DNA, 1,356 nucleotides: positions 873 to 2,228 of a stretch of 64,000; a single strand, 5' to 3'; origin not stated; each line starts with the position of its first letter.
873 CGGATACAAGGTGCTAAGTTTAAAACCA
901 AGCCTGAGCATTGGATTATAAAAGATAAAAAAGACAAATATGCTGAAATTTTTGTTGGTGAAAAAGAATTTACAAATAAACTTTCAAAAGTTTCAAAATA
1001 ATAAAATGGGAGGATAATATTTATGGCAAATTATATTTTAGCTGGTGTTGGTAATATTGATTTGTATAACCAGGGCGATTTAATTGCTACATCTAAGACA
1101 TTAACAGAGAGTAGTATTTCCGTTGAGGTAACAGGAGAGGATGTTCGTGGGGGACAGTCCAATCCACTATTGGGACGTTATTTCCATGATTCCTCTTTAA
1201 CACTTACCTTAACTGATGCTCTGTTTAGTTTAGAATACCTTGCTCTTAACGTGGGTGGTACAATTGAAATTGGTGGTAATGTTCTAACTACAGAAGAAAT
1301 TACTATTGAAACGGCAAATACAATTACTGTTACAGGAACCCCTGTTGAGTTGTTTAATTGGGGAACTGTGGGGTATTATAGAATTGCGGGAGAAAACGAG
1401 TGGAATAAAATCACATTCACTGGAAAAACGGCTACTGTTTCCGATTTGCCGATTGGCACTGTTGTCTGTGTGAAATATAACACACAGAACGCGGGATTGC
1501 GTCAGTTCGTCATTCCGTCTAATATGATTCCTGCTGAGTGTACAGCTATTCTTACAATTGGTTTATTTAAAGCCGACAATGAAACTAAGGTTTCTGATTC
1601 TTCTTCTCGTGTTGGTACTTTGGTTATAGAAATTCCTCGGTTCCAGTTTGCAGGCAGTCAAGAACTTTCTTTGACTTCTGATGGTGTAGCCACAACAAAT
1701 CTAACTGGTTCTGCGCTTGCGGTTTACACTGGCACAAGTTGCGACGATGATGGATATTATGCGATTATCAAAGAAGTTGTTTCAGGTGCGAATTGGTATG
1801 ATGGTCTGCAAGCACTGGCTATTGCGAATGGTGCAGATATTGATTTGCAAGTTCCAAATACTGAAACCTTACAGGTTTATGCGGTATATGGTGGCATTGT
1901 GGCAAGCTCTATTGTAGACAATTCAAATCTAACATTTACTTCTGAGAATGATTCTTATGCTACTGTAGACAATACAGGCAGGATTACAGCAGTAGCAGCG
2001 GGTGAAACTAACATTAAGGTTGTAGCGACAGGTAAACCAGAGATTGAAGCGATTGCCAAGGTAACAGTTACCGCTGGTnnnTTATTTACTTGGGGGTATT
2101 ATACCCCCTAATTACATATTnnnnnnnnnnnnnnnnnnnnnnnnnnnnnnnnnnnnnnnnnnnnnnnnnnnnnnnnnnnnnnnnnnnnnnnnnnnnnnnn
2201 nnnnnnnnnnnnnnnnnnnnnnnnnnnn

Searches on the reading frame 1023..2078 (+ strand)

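Call 29: search_protein_families(library=phrogs, proteins=[window:1023-2078:+], max_evalue=0.00001)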
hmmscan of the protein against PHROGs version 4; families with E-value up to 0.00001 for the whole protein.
window:1023-2078:+ (352 aa): 3 families
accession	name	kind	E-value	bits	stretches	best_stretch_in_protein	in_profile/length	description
phrog_2729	-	head and packaging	6.2e-17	62.7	1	3-237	4-237/252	virion structural protein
phrog_341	-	tail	1.4e-07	32.7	1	293-351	91-149/154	major tail protein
phrog_215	-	head and packaging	2.6e-07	31.1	1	299-351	253-305/491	structural protein with Ig domain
